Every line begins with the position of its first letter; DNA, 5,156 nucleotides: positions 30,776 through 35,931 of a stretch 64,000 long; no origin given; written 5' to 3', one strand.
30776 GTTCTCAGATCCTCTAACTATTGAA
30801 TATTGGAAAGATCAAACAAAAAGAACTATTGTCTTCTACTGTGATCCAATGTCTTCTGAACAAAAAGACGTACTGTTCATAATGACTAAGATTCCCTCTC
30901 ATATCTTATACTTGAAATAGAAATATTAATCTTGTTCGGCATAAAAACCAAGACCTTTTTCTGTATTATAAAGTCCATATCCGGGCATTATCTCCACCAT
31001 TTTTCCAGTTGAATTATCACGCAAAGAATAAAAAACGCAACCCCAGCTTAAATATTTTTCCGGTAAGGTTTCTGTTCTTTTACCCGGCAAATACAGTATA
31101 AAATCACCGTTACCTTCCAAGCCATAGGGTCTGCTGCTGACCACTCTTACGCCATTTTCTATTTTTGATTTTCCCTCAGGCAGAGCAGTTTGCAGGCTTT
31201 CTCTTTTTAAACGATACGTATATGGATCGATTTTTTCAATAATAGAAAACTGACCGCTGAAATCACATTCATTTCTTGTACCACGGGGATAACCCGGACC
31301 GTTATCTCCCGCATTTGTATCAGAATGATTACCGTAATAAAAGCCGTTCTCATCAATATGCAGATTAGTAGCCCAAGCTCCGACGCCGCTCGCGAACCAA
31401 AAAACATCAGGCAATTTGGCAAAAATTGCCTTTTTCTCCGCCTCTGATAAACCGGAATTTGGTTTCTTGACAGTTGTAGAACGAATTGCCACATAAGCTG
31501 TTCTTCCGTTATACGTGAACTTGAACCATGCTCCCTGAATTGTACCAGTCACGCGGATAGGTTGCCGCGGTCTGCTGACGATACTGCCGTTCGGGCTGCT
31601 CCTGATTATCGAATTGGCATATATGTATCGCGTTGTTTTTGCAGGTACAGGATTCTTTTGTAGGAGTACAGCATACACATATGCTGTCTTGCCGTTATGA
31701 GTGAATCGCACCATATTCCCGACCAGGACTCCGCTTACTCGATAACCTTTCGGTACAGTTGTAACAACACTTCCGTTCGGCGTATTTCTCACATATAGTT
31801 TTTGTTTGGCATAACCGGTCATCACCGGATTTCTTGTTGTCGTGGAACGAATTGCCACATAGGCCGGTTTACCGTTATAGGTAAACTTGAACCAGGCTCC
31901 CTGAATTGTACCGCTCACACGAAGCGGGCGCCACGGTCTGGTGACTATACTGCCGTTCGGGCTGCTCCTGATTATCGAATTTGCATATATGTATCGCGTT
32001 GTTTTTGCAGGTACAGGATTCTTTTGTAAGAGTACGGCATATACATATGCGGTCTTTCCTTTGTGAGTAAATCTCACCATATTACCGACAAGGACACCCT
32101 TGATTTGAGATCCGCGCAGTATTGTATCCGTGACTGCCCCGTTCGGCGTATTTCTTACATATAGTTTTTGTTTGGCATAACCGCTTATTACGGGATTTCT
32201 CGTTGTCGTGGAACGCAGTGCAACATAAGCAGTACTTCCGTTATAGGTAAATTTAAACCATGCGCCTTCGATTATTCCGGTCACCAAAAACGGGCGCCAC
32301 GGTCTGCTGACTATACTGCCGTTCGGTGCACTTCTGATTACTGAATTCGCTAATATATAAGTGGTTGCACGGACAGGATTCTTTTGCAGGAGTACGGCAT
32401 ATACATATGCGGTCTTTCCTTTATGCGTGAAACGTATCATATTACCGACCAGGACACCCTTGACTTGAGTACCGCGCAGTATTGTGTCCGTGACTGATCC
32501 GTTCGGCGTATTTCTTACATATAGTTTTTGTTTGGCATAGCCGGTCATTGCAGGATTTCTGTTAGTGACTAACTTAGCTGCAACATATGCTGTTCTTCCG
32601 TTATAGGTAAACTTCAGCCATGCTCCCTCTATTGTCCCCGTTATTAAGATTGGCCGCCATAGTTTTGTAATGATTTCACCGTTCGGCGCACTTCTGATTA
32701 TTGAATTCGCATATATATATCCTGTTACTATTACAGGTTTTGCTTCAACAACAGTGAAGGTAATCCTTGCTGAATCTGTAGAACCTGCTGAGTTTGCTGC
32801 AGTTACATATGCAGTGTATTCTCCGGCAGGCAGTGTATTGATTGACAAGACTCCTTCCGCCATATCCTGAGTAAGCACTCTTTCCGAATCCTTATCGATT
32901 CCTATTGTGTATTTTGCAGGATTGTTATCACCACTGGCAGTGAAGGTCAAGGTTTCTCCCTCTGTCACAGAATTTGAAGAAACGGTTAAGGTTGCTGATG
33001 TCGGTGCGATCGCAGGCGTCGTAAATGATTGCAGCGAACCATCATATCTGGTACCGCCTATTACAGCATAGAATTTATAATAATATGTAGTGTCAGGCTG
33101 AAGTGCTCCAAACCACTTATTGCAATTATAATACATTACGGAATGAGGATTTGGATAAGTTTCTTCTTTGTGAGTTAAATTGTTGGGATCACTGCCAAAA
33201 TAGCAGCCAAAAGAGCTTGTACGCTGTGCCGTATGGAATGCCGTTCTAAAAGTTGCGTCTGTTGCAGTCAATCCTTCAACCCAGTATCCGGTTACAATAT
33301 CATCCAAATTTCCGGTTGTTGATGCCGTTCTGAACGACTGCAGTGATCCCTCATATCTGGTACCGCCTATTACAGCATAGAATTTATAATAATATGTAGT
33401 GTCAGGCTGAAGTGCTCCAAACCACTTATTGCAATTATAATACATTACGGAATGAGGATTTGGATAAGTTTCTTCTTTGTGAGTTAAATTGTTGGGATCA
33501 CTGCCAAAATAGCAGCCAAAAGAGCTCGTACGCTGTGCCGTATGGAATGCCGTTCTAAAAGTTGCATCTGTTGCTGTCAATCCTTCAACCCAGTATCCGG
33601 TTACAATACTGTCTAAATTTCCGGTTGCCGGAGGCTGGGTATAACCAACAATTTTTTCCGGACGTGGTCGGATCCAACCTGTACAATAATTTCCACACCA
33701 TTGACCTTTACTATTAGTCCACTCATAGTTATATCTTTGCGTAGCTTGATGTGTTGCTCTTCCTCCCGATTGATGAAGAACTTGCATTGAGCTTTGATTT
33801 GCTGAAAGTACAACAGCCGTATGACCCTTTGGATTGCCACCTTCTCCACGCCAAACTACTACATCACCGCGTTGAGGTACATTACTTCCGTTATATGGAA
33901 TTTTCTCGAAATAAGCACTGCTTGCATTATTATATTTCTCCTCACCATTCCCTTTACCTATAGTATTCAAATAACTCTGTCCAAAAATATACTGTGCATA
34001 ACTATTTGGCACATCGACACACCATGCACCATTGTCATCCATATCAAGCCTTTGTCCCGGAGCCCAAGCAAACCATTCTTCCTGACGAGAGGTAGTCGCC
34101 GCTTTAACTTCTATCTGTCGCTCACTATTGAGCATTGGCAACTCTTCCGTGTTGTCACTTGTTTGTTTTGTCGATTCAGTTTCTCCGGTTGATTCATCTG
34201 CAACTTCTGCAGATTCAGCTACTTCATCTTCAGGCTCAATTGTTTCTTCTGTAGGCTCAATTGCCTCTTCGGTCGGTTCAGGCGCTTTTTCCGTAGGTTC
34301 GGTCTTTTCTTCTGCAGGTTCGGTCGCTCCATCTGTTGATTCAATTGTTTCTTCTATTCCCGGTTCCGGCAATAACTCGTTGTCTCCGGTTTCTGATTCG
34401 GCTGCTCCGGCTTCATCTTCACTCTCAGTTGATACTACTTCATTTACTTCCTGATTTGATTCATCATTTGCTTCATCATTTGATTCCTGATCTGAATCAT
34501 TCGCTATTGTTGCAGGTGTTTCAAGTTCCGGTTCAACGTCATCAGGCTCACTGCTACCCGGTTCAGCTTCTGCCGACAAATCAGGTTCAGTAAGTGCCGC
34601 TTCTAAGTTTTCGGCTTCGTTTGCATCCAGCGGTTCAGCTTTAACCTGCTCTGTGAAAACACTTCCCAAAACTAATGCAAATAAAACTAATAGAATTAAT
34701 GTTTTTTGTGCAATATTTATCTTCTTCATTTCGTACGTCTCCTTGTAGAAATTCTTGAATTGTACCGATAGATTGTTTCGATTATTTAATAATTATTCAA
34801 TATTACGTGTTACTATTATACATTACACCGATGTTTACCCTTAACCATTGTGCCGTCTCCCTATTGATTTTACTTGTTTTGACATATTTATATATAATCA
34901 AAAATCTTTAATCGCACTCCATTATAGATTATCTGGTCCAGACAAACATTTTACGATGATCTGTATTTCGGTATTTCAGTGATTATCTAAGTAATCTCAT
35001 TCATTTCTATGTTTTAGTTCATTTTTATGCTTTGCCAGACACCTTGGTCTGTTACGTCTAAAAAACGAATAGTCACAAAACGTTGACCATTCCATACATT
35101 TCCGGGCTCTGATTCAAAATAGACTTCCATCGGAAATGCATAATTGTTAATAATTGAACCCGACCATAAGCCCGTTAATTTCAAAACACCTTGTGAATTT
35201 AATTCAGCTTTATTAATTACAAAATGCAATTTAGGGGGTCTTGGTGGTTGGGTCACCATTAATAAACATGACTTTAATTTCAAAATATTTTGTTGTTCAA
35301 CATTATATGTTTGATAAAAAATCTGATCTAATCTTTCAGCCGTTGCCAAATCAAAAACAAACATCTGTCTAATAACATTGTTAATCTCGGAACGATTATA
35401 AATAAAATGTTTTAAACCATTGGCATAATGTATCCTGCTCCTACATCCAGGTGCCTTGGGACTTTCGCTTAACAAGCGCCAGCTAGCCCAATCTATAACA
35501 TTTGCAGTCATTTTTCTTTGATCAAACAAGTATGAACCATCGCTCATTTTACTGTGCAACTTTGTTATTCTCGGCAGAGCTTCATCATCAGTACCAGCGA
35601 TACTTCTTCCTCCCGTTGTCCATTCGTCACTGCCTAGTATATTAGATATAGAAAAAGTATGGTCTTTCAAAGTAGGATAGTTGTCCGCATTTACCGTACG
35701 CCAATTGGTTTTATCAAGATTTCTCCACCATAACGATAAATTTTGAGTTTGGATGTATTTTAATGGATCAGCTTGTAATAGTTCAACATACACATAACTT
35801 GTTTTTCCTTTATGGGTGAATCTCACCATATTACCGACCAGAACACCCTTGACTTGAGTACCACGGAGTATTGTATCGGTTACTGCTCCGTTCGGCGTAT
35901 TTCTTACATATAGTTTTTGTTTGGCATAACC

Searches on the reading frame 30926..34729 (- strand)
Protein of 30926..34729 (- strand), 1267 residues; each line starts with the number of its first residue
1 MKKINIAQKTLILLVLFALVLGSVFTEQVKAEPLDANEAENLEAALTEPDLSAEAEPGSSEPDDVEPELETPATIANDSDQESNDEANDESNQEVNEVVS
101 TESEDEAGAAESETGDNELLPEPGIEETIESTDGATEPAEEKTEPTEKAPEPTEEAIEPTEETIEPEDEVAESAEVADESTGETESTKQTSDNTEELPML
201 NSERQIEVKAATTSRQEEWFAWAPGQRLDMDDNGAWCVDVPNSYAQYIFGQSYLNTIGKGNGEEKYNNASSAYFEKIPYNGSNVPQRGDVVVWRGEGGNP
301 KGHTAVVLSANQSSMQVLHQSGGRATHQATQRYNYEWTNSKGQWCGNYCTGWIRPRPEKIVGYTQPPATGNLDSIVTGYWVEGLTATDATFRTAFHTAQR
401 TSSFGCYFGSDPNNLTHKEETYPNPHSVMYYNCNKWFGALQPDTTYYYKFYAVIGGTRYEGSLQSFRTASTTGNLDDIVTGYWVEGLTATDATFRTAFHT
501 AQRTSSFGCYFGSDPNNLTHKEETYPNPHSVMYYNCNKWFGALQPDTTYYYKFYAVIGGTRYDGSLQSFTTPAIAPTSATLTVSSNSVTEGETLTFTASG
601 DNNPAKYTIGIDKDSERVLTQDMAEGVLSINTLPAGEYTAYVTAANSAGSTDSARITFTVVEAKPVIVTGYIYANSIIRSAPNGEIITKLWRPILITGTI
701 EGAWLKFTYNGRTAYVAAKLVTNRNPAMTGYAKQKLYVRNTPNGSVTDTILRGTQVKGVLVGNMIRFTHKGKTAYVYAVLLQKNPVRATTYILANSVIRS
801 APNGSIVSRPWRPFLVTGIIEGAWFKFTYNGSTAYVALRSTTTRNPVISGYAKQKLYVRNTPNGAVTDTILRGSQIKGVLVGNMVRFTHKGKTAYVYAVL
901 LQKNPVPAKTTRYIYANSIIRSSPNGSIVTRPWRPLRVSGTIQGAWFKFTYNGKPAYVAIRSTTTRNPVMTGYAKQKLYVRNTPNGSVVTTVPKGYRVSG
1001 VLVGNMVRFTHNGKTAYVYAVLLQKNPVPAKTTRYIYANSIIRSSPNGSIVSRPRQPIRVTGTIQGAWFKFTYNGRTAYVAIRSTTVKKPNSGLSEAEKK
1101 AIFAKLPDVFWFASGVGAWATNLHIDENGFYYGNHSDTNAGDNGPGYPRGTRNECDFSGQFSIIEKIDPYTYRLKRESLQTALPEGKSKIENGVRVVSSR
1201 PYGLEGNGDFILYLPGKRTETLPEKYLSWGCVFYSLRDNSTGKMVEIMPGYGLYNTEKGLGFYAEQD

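Call 4: search_protein_families(library=pfam, proteins=[window:30926-34729:-], max_evalue=0.01)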
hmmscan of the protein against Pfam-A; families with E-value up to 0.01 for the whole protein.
window:30926-34729:- (1267 aa): 5 families
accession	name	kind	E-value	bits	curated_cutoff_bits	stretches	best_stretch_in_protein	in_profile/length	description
PF08239.17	SH3_3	-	1.1e-12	48.3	27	0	676-721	14-53/54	Bacterial SH3 domain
PF05257.22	CHAP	-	8.9e-08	33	26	1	232-320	4-80/81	CHAP domain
PF15414.12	DUF4621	-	0.00019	20.9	27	0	470-553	76-153/329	Protein of unknown function (DUF4621)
PF19077.6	Big_13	-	0.0013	19.6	27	1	572-660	7-100/102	Bacterial Ig-like domain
PF16656.11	Pur_ac_phosph_N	-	0.0078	17.2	30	0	390-453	14-81/93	Purple acid Phosphatase, N-terminal domain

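Call 66: search_protein_families(library=ncbifam, proteins=[window:30926-34729:-], max_evalue=0.001)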
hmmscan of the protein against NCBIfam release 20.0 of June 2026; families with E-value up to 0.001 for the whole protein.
window:30926-34729:- (1267 aa): 3 families
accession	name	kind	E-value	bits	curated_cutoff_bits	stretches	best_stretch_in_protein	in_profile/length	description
NF040670.1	wall_bind_EntA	exception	1.4e-16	60.8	560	0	680-729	98-149/291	cell wall-binding protein EntA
NF040675.1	wall_bind_EntD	exception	7.3e-10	38.5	590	0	671-728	86-148/310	cell wall-binding protein EntD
NF040677.1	wall_bind_EntC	exception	1.3e-06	27.6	770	0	680-727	97-148/422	cell wall-binding protein EntC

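Call 76: search_protein_families(library=padloc, proteins=[window:30926-34729:-], max_evalue=0.001)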
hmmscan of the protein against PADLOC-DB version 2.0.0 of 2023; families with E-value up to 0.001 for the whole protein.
window:30926-34729:- (1267 aa): 0 families

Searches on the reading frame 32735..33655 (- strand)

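Call 29: search_protein_families(library=pfam, proteins=[window:32735-33655:-], max_evalue=1)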
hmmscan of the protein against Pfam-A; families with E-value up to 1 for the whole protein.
seq(307 aa): 17 families
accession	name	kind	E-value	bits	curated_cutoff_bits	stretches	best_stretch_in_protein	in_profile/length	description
PF15414.12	DUF4621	-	4.4e-06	26.3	27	2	112-195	76-153/329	Protein of unknown function (DUF4621)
PF19077.6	Big_13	-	8.4e-05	23.4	27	1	214-302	7-100/102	Bacterial Ig-like domain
PF00801.26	PKD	-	0.0011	19.3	23.5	1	221-295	2-74/80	PKD domain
PF16656.11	Pur_ac_phosph_N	-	0.0023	18.9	30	2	32-95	14-81/93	Purple acid Phosphatase, N-terminal domain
PF00041.27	fn3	-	0.0025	18.4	25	0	222-297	5-79/84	Fibronectin type III domain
PF08906.16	T6SS_Tdi1_C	-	0.003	17.8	27.4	0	71-99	25-53/75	T6SS immunity protein Tdi1, C-terminal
PF07495.19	Y_Y_Y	-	0.0041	17.4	26.6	1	253-302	15-64/65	Y_Y_Y domain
PF13895.12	Ig_2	-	0.011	16.4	27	1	222-299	3-78/79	Immunoglobulin domain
PF24421.1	Ig_J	-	0.018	15.6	29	1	254-302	51-101/104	Tip attachment protein J, Ig-like domain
PF16655.11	PhoD_N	-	0.033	15.2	30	0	79-96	63-78/90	PhoD-like phosphatase, N-terminal domain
PF17802.7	SpaA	-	0.096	13.3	23.1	1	248-305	20-79/91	Prealbumin-like fold domain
PF10179.15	NDNF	-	0.12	12.9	27.3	0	79-95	93-109/127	Neuron-derived neurotrophic factor, first Fn(III) domain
PF16790.10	Phage_clamp_A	-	0.3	11.9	27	0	73-103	51-81/144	Bacteriophage clamp loader A subunit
PF17963.7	Big_9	-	0.32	12.4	23.6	1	218-301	16-89/89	Bacterial Ig domain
PF12488.13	DUF3704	-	0.45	11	21.9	0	11-19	17-25/27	Protein of unknown function (DUF3704)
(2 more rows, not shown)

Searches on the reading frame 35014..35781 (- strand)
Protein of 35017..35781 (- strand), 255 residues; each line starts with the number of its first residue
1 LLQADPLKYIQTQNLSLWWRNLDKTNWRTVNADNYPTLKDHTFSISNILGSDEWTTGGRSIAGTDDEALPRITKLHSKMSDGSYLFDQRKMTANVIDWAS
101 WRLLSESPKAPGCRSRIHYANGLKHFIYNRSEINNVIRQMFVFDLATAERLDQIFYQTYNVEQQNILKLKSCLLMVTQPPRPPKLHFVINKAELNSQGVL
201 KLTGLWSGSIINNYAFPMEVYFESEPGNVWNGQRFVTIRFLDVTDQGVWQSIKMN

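Call 29: search_protein_families(library=pfam, proteins=[window:35017-35781:-], max_evalue=1)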
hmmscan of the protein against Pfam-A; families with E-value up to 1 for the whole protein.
seq(255 aa): 0 families

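Call 32: find_homologous_proteins(query=window:35017-35781:-, max_evalue=0.001)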
Query seq(255 aa): 130 candidates shared short words with the query, none scored E <= 0.001.

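Call 46: search_protein_representatives(protein=window:35014-35775:-)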
Query: 253 residues. Proteins with E-value up to 0.001 (for the whole library): 3; up to 1e-10: 1; up to 1e-30: 1. The best 3 are listed.
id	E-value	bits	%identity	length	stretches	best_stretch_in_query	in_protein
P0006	6.0e-171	582.7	100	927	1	1-253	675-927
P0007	5.1e-06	42.3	23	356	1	17-249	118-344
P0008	8.9e-05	38.2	49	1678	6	168-190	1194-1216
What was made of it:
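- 35014..37797 (-): g4: signal peptide, acidic spacer, 8 A/B SH3b repeats, 247-aa near-orphan C-terminal domain. A full HMMER scan of 1.84 billion representatives finds only the protein itself plus one 23%-identical protein (call 46).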

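Call 78: search_protein_families(library=phrogs, proteins=[window:35014-35775:-], max_evalue=0.001)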
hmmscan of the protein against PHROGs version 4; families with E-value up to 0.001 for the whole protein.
window:35014-35775:- (253 aa): 0 families
